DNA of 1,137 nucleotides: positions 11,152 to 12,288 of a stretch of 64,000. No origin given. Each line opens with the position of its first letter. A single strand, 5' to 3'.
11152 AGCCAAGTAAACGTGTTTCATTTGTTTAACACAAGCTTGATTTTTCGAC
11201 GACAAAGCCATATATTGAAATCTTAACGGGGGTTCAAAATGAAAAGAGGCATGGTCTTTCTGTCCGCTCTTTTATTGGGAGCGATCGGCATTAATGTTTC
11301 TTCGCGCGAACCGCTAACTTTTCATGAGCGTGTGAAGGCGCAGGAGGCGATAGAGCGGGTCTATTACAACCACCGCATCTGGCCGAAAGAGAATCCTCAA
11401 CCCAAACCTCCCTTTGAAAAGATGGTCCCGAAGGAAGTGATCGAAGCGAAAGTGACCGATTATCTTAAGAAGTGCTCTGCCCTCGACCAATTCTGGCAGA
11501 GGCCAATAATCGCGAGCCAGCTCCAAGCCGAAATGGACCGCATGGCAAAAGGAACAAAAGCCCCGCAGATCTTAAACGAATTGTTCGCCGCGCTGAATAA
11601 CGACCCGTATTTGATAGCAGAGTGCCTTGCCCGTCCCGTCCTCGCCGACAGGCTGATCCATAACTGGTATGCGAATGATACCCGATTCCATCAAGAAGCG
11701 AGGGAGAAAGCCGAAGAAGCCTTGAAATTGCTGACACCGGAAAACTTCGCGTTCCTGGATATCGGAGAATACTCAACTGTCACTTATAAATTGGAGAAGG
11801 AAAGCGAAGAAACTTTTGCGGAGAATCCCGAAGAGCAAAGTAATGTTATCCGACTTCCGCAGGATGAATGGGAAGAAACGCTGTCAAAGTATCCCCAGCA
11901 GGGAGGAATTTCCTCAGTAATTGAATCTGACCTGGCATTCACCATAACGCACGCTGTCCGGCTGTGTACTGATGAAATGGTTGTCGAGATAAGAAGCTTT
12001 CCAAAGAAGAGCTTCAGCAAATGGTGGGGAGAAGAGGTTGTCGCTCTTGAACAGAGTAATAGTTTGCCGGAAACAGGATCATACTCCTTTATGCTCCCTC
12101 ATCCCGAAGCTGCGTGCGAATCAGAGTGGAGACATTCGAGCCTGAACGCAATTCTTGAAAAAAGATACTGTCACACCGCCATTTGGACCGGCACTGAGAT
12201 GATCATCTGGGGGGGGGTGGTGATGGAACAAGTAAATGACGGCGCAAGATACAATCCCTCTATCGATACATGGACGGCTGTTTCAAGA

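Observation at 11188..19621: Low-GC two-gene island encoding twin giant secreted proteins: unknown N-domain, 14 Kelch blades, Cys-pair Ig-like repeats, unknown C-domain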

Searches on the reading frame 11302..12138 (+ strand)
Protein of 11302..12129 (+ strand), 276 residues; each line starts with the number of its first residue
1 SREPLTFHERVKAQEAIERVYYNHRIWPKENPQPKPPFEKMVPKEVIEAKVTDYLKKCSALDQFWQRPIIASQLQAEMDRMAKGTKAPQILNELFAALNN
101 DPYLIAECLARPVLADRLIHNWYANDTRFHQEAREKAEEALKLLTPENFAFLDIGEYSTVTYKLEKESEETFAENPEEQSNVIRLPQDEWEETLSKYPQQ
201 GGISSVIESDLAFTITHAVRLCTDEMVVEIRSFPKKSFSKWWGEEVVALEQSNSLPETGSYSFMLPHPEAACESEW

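Call 5: search_protein_families(library=pfam, proteins=[window:11302-12129:+], max_evalue=10)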
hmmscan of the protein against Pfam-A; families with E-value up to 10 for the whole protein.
seq(276 aa): 0 families

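Call 7: find_homologous_proteins(query=window:11302-12129:+, max_evalue=0.001)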
Query seq(276 aa) (276 aa): 1694 proteins with E <= 0.001 among 2028 candidates; the best 120 are listed.
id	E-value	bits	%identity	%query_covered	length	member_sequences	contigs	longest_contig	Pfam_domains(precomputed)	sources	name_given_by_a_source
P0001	1.5e-97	344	61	100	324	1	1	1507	-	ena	-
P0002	1.2e-86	309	62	86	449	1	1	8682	PF24681.2,PF13415.13,PF24981.2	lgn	-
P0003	1.4e-86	308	56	100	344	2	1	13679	-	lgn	-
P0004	1.2e-84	302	56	96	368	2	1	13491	PF24681.2,PF13415.13,PF24981.2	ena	-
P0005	1.1e-78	283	54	99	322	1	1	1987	-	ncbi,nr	ncbi:MAG: hypothetical protein N2445_05935, partial [Acidobacteria bacterium]|nr:hypothetical protei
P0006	2.9e-78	281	57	90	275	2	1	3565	-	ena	-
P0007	1.2e-77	279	51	100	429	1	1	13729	PF24681.2,PF13415.13,PF24981.2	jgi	jgi:hypothetical protein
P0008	2.1e-77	278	54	94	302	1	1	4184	-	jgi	jgi:hypothetical protein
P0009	7.0e-72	260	76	58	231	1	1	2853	-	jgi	jgi:hypothetical protein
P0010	2.7e-70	255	57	82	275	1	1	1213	-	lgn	-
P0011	7.5e-70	254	70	59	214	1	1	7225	-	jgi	jgi:hypothetical protein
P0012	6.9e-67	244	87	47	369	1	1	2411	PF24996.1,PF24681.2,PF13415.13,PF24981.2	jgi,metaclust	metaclust:\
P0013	8.3e-67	244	45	97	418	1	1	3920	-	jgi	jgi:hypothetical protein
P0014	2.5e-64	236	43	100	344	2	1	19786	-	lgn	-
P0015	1.5e-62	230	54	78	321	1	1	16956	-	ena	-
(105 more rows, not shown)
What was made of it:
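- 1694 proteins match the N region (call 7).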

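Call 8: search_solved_structures(query=window:11302-12129:+, max_evalue=10)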
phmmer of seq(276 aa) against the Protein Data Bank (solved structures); distinct sequences matched with E-value up to 10: 0.

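Call 27: search_solved_structures(query=A1, max_evalue=10, show_alignments=2)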
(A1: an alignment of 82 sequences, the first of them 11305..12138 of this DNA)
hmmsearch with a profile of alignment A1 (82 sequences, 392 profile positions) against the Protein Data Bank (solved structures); distinct sequences matched with E-value up to 10: 16.
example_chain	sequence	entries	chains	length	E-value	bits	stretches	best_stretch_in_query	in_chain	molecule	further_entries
9tsn_A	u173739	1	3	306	0.01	18.3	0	337-380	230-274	Kelch protein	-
9mey_B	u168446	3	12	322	0.026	16.9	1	333-378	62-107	Leucine-zipper-like transcriptional regulator 1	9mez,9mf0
8ebl_A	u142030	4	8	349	0.087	15.2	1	330-378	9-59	Kelch domain-containing protein 2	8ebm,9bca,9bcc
6do3_A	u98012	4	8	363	0.089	15.2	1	330-378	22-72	Kelch domain-containing protein 2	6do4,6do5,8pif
9bc9_A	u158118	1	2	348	0.09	15.2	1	330-378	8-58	Kelch domain-containing protein 2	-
8sge_A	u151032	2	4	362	0.09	15.2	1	330-378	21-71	Kelch domain-containing protein 2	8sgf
8sh2_B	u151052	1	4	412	0.12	14.8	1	330-378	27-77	Kelch domain-containing protein 2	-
8ebn_A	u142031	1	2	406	0.12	14.8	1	330-378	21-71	Kelch domain-containing protein 2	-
8hm3_B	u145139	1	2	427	0.16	14.4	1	249-348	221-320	Peptidylprolyl isomerase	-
8hm4_A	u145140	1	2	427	0.16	14.3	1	249-348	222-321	Peptidylprolyl isomerase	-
8uxs_A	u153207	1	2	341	0.21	14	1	335-378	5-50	Kelch domain-containing protein 2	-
9d1i_A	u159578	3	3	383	0.22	13.9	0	336-386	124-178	Kelch domain-containing protein 3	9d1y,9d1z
9tp5_A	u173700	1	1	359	0.39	13.1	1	326-378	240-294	Serine/threonine-protein phosphatase BSU1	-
1t7l_A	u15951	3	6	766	0.83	12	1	106-127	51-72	5-methyltetrahydropteroyltriglutamate--homocysteine methyltransferase | 5-methyltetrahydropteroyltriglutamate-homocysteine methyltransferase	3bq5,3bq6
1xpg_A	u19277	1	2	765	0.83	12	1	106-127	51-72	5-methyltetrahydropteroyltriglutamate--homocysteine methyltransferase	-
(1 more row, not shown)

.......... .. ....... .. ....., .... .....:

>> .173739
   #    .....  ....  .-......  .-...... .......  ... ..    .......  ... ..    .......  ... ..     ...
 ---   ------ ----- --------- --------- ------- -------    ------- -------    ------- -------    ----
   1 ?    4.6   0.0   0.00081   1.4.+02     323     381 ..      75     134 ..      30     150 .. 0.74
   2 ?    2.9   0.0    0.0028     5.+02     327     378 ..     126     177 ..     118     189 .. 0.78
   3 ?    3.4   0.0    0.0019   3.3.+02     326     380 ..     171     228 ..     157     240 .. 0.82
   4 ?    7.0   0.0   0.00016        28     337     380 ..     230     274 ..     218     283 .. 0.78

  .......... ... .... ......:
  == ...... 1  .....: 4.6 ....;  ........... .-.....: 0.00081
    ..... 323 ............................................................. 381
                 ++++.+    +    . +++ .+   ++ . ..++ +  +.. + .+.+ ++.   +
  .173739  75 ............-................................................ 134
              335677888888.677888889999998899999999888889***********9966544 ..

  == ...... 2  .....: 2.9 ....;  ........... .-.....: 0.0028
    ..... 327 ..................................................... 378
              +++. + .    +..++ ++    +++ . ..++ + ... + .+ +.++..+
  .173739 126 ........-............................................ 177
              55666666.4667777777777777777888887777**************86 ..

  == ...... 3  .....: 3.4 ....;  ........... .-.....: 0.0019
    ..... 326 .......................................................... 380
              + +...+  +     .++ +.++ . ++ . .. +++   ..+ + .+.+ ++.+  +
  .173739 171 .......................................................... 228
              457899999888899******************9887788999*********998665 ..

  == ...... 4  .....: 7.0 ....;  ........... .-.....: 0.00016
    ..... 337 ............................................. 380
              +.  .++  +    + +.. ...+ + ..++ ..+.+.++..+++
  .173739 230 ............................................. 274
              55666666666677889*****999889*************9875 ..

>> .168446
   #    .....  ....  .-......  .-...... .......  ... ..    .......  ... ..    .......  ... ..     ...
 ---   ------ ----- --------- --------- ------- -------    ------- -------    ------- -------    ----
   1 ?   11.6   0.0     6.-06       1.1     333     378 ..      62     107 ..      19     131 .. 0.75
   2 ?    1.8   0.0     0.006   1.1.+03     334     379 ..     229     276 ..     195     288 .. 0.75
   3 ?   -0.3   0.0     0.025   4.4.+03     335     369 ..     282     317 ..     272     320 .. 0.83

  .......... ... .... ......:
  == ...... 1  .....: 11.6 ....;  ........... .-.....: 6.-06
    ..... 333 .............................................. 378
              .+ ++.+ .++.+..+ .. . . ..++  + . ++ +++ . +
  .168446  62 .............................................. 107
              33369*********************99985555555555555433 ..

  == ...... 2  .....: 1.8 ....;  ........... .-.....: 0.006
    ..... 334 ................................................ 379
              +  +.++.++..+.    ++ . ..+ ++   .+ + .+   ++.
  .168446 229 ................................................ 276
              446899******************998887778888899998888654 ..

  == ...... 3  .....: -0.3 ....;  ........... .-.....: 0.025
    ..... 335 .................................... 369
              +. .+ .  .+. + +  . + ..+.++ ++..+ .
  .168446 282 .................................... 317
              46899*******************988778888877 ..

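Call 28: find_related_loci(query=A1, collection=genome_contigs, flank=10000)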
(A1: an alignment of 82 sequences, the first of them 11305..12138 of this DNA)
Query A1 (278 aa) in genome_contigs; peptide patterns used: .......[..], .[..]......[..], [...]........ (x = any residue, [..] = any of these).
595 stretches matched a pattern (row limit reached: there are more); 502 encode a relative of the query (tblastn E <= 1e-3); the best 80 are kept; 78 distinct loci.
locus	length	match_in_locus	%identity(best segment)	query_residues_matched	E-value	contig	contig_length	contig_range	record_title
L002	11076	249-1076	51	1-278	7e-82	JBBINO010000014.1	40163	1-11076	MAG: Acidobacteriota bacterium isolate QNF170220_bin_258 NODE_1051_length_40163_cov_23.095791, whole genome shotgun sequ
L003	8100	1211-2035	51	5-276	5e-80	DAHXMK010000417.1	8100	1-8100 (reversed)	MAG TPA_asm: Candidatus Aminicenantes bacterium isolate clean1617 k141_1153853, whole genome shotgun sequence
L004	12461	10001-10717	53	1-240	4e-80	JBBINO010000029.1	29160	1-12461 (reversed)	MAG: Acidobacteriota bacterium isolate QNF170220_bin_258 NODE_1741_length_29160_cov_24.865143, whole genome shotgun sequ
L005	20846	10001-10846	48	4-278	1e-79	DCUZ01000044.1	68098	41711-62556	MAG TPA_asm: Holophagales bacterium UBA2201 UBA2201_contig_7459, whole genome shotgun sequence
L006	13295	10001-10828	50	1-278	5e-79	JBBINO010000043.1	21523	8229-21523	MAG: Acidobacteriota bacterium isolate QNF170220_bin_258 NODE_2764_length_21523_cov_18.813536, whole genome shotgun sequ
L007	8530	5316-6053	53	1-248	5e-77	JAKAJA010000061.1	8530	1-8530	MAG: Acidobacteria bacterium isolate WY3.bin59 NODE_15933_length_8530_cov_1.305248, whole genome shotgun sequence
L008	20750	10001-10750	51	2-248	1e-75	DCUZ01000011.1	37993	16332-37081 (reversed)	MAG TPA_asm: Holophagales bacterium UBA2201 UBA2201_contig_13648, whole genome shotgun sequence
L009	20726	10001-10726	51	3-241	3e-74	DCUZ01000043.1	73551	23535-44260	MAG TPA_asm: Holophagales bacterium UBA2201 UBA2201_contig_8679, whole genome shotgun sequence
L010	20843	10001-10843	48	3-278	1e-71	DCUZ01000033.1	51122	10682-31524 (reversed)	MAG TPA_asm: Holophagales bacterium UBA2201 UBA2201_contig_42891, whole genome shotgun sequence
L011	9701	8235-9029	49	2-247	2e-71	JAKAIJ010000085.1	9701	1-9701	MAG: Acidobacteria bacterium isolate WY3.bin21 NODE_13244_length_9701_cov_1.248068, whole genome shotgun sequence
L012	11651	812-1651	44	1-275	1e-69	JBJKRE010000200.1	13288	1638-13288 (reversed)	MAG: Acidobacteriota bacterium isolate Bin_51 S1Ck127_216142_flag_0_multi_7.0000_len_13288, whole genome shotgun sequenc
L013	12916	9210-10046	43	3-278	6e-69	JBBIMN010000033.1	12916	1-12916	MAG: Acidobacteriota bacterium isolate RVF170221_bin_233 NODE_5477_length_12916_cov_4.356504, whole genome shotgun seque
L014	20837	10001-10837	49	1-275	3e-73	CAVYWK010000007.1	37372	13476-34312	MAG: uncultured Acidobacteriota bacterium isolate MFD01299.bin.2.92 genome assembly, contig: contig_11416, whole genome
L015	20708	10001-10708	45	2-240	2e-62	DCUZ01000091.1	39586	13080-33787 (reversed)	MAG TPA_asm: Holophagales bacterium UBA2201 UBA2201_contig_2883, whole genome shotgun sequence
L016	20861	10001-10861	40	4-249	4e-62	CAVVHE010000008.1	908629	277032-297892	MAG: Terriglobia bacterium isolate MFD02979.bin.1.14 genome assembly, contig: contig_93354, whole genome shotgun sequenc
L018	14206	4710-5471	42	3-265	4e-60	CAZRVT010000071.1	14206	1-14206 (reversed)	MAG TPA_asm: uncultured Holophagales bacterium isolate binchicken_co107_251 genome assembly, contig: NODE_10076_length_1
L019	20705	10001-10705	43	4-247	7e-59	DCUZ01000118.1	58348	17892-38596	MAG TPA_asm: Holophagales bacterium UBA2201 UBA2201_contig_18860, whole genome shotgun sequence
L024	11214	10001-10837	38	4-275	4e-58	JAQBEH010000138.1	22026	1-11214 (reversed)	MAG: Acidobacteriota bacterium isolate MAG_424_bin-23 424_bin-23_ctg-138, whole genome shotgun sequence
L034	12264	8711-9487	40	4-237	2e-55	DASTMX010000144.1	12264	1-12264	MAG TPA_asm: Candidatus Udaeobacter sp. isolate SMAG_U3864 k141_2340234, whole genome shotgun sequence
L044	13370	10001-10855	38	4-255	9e-54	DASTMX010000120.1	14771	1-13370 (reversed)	MAG TPA_asm: Candidatus Udaeobacter sp. isolate SMAG_U3864 k141_3268459, whole genome shotgun sequence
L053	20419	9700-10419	41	2-260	1e-52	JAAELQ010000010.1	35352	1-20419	MAG: bacterium isolate Bpl_9 BplG_CONTIG132916, whole genome shotgun sequence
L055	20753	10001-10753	39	4-234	2e-52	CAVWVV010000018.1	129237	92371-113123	MAG: uncultured Verrucomicrobiae bacterium isolate MFD00822.bin.1.79 genome assembly, contig: contig_41312, whole genome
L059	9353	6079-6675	47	4-205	4e-52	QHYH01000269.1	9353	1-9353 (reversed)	MAG: Acidobacteria bacterium isolate gp2 AA93 14_0903_09_30cm_scaffold_3176_curated, whole genome shotgun sequence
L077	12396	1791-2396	45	1-205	6e-51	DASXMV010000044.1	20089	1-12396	MAG TPA_asm: Candidatus Udaeobacter sp. isolate SMAG_U5337 k141_1606046, whole genome shotgun sequence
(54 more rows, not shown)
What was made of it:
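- At least 502 loci in GTDB genomes of Acidobacteriota, Verrucomicrobiota, Brocadia, Fischerbacteria and Eisenbacteria (call 28). Many copies per genome (at least 6 in Holophagales UBA2201; call 28).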

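Call 35: predict_structure(alignment_id=A1)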
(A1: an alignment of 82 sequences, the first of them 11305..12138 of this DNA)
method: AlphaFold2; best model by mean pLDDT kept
length: 278 residues; sequences in the alignment: 82
mean_pLDDT: 91.4   pTM: 0.80
mean pLDDT of the five models: 91.4, 91.0, 91.0, 90.6, 90.3
residues with pLDDT >= 90: 236; 70-90: 14; 50-70: 17; < 50: 11
segments of 3 or more residues with pLDDT < 50: 274-278
pLDDT, mean of each block of 10 residues (from residue 1): 95 98 95 97 98 96 95 97 97 98 97 98 95 98 98 97 88 75 97 97 97 98 97 97 94 64 51 46
secondary structure, 60 per line:
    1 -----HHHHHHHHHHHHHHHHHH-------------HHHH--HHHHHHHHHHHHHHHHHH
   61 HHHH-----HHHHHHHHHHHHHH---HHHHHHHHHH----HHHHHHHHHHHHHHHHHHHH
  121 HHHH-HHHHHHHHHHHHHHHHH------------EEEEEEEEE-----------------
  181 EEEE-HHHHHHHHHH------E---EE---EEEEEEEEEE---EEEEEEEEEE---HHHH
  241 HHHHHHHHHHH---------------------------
elements in order: H6-23 H37-40 H43-64 H70-83 H87-96 H101-124 H126-142 E155-163 E181-184 H186-195 E211-220 E224-233 H237-251

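Call 37: fold_search(model_id=the predicted structure, library=pdb)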
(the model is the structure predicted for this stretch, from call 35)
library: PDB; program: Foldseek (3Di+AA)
matches with E <= 10: 912; with E <= 0.001: 0
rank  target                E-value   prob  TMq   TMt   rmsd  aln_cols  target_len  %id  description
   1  8hm3_B                1.7e-02  0.30  0.19  0.14  24.9       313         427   12  Complex of PPIase-BfUbb (released 2023-11-29)
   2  8hm4_B                5.8e-02  0.44  0.25  0.18  19.6       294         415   12  Crystal structure of PPIase (released 2023-11-29)
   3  9r2r_A                1.1e-01  0.10  0.10  0.16  17.7       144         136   12  De novo designed M7 protein fold (released 2025-05-14)
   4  9r2r_B                1.2e-01  0.11  0.10  0.17  16.9       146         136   11  De novo designed M7 protein fold (released 2025-05-14)
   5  8hm4_A                1.7e-01  0.20  0.23  0.16  19.1       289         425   13  Crystal structure of PPIase (released 2023-11-29)
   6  3o6q_A                2.7e-01  0.16  0.19  0.26  16.4       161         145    9  The Structure of SpoIISA and SpoIISB, a Toxin - Antitoxin System (released 2010-12-08)
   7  8fw5_H                3.4e-01  0.10  0.13  0.23  16.9       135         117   14  Chimeric HsGATOR1-SpGtr-SpLam complex (released 2023-07-26)
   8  3osm                  4.3e-01  0.12  0.10  0.19  16.5        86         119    8  Structure of the Kinase Associated Domain-1 (KA1) from Kcc4p (released 2010-12-22)
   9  8yl2_A                4.3e-01  0.07  0.16  0.15  20.3       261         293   11  Crystal Structure of Homo Tetrameric RagA-like small GTPase from Asgard Lokiarchaeota (LokiRagO) in complex with GTP (released 2025-09-10)
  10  5h1a_B                4.3e-01  0.06  0.13  0.15  19.3       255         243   13  Crystal structure of an IclR homolog from Microbacterium sp. strain HM58-2 (released 2017-01-18)
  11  9xps_3                4.5e-01  0.09  0.15  0.16  19.3       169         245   11  The neck structure of the Phage Phikz (released 2026-02-11)
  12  8fw5_D                4.5e-01  0.06  0.12  0.12  20.1       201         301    9  Chimeric HsGATOR1-SpGtr-SpLam complex (released 2023-07-26)
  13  3o6q_C                5.1e-01  0.13  0.19  0.27  16.3       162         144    9  The Structure of SpoIISA and SpoIISB, a Toxin - Antitoxin System (released 2010-12-08)
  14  7b6d_D                5.4e-01  0.08  0.09  0.11  16.5        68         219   18  Drosophila melanogaster TRAPPCore (C1, C2, C2L, C3a/b, C4, C5, C6 subunits) (released 2021-06-09)
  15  6nzd_F                5.8e-01  0.05  0.14  0.16  19.7       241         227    8  Cryo-EM Structure of the Lysosomal Folliculin Complex (FLCN-FNIP2-RagA-RagC-Ragulator) (released 2019-11-06)
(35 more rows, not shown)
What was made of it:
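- On SurA/PpiD/PrsA-type chaperone (for N1-N2): Best Foldseek hit was 8hm3_B at E 0.017 and TM 0.19 (call 37).
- The best, though non-significant, Foldseek hit of the N-region model was a periplasmic PPIase (8hm3_B, E 0.017, probability 0.30; call 37).
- Tried and rejected: The lead came from a weak PDB profile hit (E 0.16, call 27) and the top Foldseek hit, 8hm3 (E 0.017, call 37).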

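Call 39: search_protein_families(library=pfam, proteins=[L018:7830-13634:+, L019:13028-18736:+, L008:12899-16663:+, L014:12941-16330:+, L003:3074-6448:+], max_evalue=0.001)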
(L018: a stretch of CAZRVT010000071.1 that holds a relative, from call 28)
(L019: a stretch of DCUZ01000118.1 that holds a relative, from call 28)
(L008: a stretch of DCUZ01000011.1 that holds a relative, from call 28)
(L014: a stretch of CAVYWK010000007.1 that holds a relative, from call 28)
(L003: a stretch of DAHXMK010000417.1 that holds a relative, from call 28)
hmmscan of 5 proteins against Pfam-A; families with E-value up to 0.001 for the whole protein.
L018:7830-13634:+ (1935 aa): 2 families
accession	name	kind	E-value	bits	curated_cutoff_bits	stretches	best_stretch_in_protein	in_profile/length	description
PF01483.27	P_proprotein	-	5.9e-39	132.5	21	3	1456-1567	3-86/86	Proprotein convertase P-domain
PF01833.30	TIG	-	1e-12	48.3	20.9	1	1852-1933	1-84/84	IPT/TIG domain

L019:13028-18736:+ (1903 aa): 1 family
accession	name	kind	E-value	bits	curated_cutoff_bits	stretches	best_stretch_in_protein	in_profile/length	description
PF01483.27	P_proprotein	-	5.3e-32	110.2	21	3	1277-1383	1-86/86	Proprotein convertase P-domain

L008:12899-16663:+ (1255 aa): 1 family
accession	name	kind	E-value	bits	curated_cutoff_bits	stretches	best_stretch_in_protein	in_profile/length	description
PF18998.6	Flg_new_2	-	0.0005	20.4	23.6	0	273-322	18-71/73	Divergent InlB B-repeat domain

L014:12941-16330:+ (1130 aa): 5 families
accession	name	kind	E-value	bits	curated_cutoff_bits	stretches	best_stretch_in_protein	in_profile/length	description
PF00041.27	fn3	-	5.2e-10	39.8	25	0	357-426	12-79/84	Fibronectin type III domain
PF13927.12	Ig_3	-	3.5e-07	31.1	30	1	281-325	29-76/78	Immunoglobulin domain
PF07679.22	I-set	-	3.4e-05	24.3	23.7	0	266-325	12-75/90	Immunoglobulin I-set domain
PF19077.6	Big_13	-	6.6e-05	23.8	27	0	454-525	30-100/102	Bacterial Ig-like domain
PF06832.18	BiPBP_C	-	9.2e-05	22.7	26.8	0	132-167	45-83/90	Penicillin-Binding Protein C-terminus Family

L003:3074-6448:+ (1125 aa): 4 families
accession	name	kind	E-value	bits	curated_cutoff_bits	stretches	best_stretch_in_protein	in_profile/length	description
PF18911.6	PKD_4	-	9.6e-14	51.6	27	1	922-969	29-75/85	PKD domain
PF00801.26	PKD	-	1.8e-09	37.9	23.5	1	906-967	8-70/80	PKD domain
PF06832.18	BiPBP_C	-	4.9e-05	23.6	26.8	0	250-287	43-83/90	Penicillin-Binding Protein C-terminus Family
PF19135.5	DUF5818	-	0.00084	19.3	27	0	846-865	7-26/57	Protein of unknown function (DUF5818)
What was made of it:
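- C-terminal extensions of relatives are beta-sandwich or adhesion-type modules: P-domain, TIG, fn3, Ig, PKD, Big_13 (call 39).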
